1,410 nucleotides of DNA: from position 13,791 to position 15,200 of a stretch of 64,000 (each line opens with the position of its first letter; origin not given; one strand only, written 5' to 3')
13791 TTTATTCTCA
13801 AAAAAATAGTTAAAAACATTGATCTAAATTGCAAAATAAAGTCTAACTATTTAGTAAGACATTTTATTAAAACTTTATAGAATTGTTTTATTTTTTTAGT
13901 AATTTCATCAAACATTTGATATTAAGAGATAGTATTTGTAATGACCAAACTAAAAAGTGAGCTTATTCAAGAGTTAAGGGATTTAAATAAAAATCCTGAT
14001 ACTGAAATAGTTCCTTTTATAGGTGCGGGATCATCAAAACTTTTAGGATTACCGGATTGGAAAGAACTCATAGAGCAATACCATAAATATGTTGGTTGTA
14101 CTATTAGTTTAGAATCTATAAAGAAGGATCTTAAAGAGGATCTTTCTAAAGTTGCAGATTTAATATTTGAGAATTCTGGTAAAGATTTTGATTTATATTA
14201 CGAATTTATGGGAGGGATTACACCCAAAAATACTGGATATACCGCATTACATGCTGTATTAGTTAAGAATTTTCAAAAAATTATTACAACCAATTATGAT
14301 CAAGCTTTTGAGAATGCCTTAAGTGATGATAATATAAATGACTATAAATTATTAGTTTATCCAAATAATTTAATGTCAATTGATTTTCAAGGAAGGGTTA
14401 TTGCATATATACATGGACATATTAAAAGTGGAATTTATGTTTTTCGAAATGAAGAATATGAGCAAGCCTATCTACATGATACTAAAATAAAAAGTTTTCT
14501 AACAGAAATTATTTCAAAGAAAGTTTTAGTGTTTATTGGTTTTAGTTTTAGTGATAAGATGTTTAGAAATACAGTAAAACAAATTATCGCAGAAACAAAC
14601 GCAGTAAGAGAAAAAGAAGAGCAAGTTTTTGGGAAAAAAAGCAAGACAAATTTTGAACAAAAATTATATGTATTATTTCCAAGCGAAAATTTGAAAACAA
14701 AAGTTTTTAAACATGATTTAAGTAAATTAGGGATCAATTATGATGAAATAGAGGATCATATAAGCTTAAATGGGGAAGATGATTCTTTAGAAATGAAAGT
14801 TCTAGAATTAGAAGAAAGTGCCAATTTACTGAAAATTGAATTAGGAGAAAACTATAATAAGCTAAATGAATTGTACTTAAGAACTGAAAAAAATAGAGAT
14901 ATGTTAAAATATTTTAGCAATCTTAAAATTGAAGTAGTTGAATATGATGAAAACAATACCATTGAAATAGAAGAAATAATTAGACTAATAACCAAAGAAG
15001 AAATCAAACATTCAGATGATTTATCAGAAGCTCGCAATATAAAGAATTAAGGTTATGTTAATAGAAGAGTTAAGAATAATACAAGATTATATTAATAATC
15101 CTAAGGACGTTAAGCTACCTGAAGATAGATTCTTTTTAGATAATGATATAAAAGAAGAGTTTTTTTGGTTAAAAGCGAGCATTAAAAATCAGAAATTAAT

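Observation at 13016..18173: S1 protease + SIR2 + 922-aa helical protein + 108-aa ORF: candidate split, DSR-like NADase defence system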

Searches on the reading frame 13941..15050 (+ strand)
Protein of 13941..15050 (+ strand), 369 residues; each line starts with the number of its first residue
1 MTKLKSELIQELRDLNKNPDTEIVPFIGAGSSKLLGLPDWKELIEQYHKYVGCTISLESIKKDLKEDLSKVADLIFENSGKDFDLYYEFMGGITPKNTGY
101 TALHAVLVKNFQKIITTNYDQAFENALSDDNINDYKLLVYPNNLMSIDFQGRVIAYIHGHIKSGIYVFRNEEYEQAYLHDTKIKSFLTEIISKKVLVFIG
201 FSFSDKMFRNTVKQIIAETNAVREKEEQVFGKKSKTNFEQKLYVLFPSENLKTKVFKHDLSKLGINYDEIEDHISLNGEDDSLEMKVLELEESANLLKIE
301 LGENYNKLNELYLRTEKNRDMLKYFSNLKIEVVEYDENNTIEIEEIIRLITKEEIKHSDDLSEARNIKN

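Call 3: search_protein_families(library=pfam, proteins=[window:13941-15050:+], max_evalue=1)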
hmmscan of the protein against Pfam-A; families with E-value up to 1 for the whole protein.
window:13941-15050:+ (369 aa): 2 families
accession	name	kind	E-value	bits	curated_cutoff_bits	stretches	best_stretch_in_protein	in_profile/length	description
PF13289.12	SIR2_2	-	1.5e-19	70.9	24.5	1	113-226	2-115/141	SIR2-like domain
PF00439.30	Bromodomain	-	0.072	13.5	21.7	0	41-66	23-48/84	Bromodomain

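Call 4: search_protein_families(library=padloc, proteins=[window:13941-15050:+], max_evalue=1)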
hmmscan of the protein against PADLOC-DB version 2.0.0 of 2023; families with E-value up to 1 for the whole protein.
window:13941-15050:+ (369 aa): 8 families
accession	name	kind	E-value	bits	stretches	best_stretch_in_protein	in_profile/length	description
PDLC00407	ThsA1|ThsA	-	6.6e-20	69.2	1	21-273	20-264/478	STALD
PDLC03856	LmuA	-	2.2e-19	68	1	8-214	4-216/433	-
PDLC00409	ThsA1|ThsA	-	6.9e-13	46.5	1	6-235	8-228/242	STALD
PDLC04167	Dsr1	-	6.6e-10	35.4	1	19-223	19-233/1248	-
PDLC02183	Dsr1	-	6.7e-07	25.4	1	20-230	20-244/1275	-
PDLC00412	ThsA1|ThsA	-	6.4e-05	20.2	1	187-273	15-100/314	STALD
PDLC02419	Aga_SIR2-PNTD1-PNTD2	-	0.00066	16.5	1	66-222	75-232/558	Class I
PDLC04094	SIR2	-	0.0026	15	1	182-219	251-286/399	-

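Call 5: search_protein_families(library=ncbifam, proteins=[window:13941-15050:+], max_evalue=1)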
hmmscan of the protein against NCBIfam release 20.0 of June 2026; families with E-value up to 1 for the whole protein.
window:13941-15050:+ (369 aa): 1 family
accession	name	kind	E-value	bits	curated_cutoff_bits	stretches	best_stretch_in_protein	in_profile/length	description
NF041818.1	Dsr1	equivalog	2.6e-08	32.1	1400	1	20-231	20-247/1263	anti-phage defense-associated sirtuin Dsr1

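Call 14: search_solved_structures(query=window:13941-15050:+, max_evalue=0.01)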
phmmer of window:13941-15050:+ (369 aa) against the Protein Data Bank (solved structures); distinct sequences matched with E-value up to 0.01: 7.
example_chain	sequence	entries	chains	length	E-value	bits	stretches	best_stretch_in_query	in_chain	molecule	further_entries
8wc0_A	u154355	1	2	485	1.3e-08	37.5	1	24-207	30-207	NAD(+) hydrolase ThsA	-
8zsf_D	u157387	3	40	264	2.1e-08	36.9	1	22-209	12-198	Sir2 family NAD-dependent protein deacetylase | KomC, SIR2 domain protein, NADase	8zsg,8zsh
7uxt_B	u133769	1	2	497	8.5e-08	34.9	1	6-215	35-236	USG protein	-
9xvc_H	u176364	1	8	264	1.9e-07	33.8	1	22-209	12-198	KomC(H146N), a SIR2-domain NADase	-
8zsi_E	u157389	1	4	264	2.4e-07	33.4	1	22-209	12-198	Sir2 family NAD-dependent protein deacetylase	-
9v0g_E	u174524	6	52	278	2.9e-06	29.8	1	20-223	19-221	NAD-dependent protein deacetylase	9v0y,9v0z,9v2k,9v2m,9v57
9v12_i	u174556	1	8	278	0.00025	23.5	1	20-223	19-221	NAD-dependent protein deacetylase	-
